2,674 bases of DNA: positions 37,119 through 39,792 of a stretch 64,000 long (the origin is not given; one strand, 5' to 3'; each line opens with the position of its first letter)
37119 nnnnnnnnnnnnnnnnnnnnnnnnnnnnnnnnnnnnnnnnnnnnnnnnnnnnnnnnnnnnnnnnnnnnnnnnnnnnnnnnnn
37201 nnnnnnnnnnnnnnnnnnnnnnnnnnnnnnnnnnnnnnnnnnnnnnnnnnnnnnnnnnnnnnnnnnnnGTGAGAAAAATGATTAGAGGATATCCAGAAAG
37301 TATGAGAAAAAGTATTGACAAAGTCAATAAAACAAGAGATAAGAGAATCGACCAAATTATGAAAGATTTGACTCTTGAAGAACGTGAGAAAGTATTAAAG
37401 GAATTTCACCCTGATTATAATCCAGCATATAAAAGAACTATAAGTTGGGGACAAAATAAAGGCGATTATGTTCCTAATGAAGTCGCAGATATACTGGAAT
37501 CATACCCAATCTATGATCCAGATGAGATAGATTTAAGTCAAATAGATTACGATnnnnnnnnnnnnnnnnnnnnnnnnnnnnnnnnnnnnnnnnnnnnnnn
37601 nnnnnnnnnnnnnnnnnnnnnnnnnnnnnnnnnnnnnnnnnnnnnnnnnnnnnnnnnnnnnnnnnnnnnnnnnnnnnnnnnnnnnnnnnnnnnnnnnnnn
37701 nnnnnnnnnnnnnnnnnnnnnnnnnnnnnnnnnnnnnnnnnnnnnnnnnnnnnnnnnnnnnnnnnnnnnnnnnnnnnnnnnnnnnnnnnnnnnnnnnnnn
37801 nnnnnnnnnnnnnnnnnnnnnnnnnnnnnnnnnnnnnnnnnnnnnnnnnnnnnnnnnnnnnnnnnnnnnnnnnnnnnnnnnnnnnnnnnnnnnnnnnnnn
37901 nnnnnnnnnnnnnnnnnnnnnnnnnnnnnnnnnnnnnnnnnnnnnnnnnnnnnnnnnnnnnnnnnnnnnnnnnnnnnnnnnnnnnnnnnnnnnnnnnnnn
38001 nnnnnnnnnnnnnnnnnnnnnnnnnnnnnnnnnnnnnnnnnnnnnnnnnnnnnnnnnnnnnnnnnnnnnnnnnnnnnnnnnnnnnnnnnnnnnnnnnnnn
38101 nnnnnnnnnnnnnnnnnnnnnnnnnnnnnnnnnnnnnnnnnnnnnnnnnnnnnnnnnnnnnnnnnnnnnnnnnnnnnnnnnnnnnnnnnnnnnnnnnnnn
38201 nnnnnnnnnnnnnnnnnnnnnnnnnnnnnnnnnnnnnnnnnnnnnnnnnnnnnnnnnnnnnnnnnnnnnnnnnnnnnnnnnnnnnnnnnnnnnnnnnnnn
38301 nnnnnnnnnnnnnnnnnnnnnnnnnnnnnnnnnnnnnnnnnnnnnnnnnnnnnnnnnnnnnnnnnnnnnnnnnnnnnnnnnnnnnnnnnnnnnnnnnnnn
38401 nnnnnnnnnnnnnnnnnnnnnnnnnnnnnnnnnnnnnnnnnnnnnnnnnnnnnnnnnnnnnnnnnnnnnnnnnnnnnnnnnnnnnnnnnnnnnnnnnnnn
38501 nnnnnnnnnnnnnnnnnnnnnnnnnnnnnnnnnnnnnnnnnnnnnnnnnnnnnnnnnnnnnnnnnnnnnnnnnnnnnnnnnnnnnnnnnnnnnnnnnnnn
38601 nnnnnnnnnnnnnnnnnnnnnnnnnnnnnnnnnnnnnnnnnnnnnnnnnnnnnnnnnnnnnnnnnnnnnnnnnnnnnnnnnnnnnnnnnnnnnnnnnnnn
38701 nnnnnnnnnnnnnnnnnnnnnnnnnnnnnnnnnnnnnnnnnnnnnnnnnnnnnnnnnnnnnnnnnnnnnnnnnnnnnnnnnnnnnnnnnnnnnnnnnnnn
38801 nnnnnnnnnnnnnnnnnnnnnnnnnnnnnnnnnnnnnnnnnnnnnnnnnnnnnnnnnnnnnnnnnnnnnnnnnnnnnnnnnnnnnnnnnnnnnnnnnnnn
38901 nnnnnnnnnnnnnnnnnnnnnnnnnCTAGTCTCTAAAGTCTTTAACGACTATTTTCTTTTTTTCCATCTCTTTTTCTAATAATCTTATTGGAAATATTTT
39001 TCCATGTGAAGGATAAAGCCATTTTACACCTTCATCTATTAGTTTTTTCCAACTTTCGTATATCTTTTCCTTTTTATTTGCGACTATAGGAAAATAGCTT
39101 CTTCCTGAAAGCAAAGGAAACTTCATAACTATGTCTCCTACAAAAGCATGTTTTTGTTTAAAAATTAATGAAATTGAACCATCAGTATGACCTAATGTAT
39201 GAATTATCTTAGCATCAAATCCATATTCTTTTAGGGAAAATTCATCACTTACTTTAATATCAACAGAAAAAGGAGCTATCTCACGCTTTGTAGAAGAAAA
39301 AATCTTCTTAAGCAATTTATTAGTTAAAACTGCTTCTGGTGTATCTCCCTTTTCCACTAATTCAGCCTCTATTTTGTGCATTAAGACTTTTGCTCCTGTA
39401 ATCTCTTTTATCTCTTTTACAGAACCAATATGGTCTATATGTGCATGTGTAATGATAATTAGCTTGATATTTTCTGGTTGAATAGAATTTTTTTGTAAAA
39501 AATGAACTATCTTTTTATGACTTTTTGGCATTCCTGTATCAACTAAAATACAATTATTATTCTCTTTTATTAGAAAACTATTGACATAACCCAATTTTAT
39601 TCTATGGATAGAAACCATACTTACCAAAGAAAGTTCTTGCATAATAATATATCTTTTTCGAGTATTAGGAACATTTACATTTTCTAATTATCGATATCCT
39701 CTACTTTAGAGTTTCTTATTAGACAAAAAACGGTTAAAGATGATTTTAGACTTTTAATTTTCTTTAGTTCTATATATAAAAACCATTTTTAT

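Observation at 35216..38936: HdrC-HdrB-like module joined to SdhB/SdhA-like subunits: a thiol:fumarate-reductase-like (Tfr) arrangement with non-covalent FAD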

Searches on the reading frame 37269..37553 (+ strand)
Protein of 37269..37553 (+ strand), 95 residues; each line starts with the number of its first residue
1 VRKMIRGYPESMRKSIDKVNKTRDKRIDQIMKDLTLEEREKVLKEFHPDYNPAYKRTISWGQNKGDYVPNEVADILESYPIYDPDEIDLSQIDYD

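Call 62: search_protein_representatives(protein=window:37269-37553:+)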
Query: 95 residues. Proteins with E-value up to 0.001 (for the whole library): 317; up to 1e-10: 76; up to 1e-30: 0. The best 150 are listed.
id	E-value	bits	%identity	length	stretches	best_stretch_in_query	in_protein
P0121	1.4e-23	99.6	51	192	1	3-95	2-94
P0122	4.8e-22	94.6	52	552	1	3-95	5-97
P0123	1.2e-21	93.3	52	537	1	3-93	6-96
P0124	2.4e-21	92.4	51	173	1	4-95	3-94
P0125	1.5e-19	86.7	49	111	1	4-95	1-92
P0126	1.1e-18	83.8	55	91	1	12-94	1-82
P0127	3.1e-18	82.4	46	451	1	3-95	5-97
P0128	3.4e-18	82.3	45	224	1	3-95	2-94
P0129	1.5e-17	80.2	47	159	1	3-95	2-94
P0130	2.1e-17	79.7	44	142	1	6-95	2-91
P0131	2.6e-17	79.5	41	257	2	7-93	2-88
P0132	1.5e-16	77.0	46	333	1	7-94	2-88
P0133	3.7e-16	75.8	45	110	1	8-95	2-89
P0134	1.5e-15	73.9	42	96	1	8-91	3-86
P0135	5.5e-15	72.0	42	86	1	7-90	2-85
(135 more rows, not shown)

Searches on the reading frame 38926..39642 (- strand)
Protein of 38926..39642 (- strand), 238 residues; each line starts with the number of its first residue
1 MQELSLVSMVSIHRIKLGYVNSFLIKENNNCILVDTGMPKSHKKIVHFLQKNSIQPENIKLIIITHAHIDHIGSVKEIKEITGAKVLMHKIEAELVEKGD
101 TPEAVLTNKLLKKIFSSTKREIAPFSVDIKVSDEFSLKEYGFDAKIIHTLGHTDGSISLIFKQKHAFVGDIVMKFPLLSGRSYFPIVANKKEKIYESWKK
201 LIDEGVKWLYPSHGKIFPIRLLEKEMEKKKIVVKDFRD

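Call 3: search_protein_families(library=pfam, proteins=[window:38926-39642:-], max_evalue=0.01)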
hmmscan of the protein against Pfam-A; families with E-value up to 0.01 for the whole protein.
window:38926-39642:- (238 aa): 6 families
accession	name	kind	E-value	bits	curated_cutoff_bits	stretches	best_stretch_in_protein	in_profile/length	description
PF00753.33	Lactamase_B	-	1.2e-28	100.8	22.7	1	17-213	3-196/196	Metallo-beta-lactamase superfamily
PF19583.5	ODP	-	6e-09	36.5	27.2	1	20-98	3-81/194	ODP family beta lactamase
PF12706.13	Lactamase_B_2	-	1.9e-05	24.8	27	1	32-87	3-61/200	Beta-lactamase superfamily domain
PF16661.11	Lactamase_B_6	-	0.00083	19.2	27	1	25-75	2-52/193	Metallo-beta-lactamase superfamily domain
PF13483.12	Lactamase_B_3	-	0.0018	18.7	24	1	21-83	8-58/160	Beta-lactamase superfamily domain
PF23023.1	Anti-Pycsar_Apyc1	-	0.0037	17.2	50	1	16-78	16-73/250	Anti-Pycsar protein Apyc1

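Call 4: search_protein_families(library=ncbifam, proteins=[window:38926-39642:-], max_evalue=0.01)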
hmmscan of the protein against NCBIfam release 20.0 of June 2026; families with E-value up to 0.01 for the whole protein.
window:38926-39642:- (238 aa): 62 families (the best 25 are shown)
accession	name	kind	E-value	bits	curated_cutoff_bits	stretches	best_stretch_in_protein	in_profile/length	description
NF033105.1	bla_subclass_B3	equivalog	6.3e-25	87.9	240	1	21-165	24-159/257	subclass B3 metallo-beta-lactamase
NF012229.1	bla_class_B_core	domain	1.2e-19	70.8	100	1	21-161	16-138/139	metallo-beta-lactamase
NF000438.2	blaPOM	exception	1.2e-16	60.7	610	1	17-164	54-191/286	POM family subclass B3 metallo-beta-lactamase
NF040644.1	blaPAM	exception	2.5e-15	56.4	615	1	14-161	51-188/287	PAM family subclass B3 metallo-beta-lactamase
NF000405.1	HARLDQ_not_B3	exception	1.5e-14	54.3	350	1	20-173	40-181/267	HARLDQ motif MBL-fold protein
TIGR03413.1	GSH_gloB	equivalog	1.7e-14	53.8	200.8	2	23-90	13-75/248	hydroxyacylglutathione hydrolase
NF012101.1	blaGOB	exception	2.7e-14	53.1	560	1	20-165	52-188/290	GOB family subclass B3 metallo-beta-lactamase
NF033106.1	blaL1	exception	3.9e-14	52.3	560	1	20-156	59-185/290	L1 family subclass B3 metallo-beta-lactamase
NF000457.2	blaPEDO-1_fam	exception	8.5e-14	51.7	550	1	21-165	53-188/286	PEDO-1 family subclass B3 metallo-beta-lactamase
NF000458.2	blaPEDO-2_fam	exception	1.2e-13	51.1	550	1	20-165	52-188/285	PEDO-2 family subclass B3 metallo-beta-lactamase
NF000469.2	CAR_gen_B3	exception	1.5e-13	50.5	500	1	14-164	68-207/311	CAR family subclass B3 metallo-beta-lactamase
NF012140.0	blaBJP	exception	2e-13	49.8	600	1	20-104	55-139/294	BJP family subclass B3 metallo-beta-lactamase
NF000455.2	blaESP-1_fam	exception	4.8e-13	49.3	600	1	20-165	52-188/290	ESP-1 family subclass B3 metallo-beta-lactamase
NF053820.1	MBLfold_Strvi7410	exception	5.9e-13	48.9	525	1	10-114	14-121/343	Strvi_7410 family MBL fold metallo-hydrolase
NF000456.2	blaMSI-1_fam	exception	1.8e-12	47.1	550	1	20-102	48-130/289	MSI-1 family subclass B3 metallo-beta-lactamase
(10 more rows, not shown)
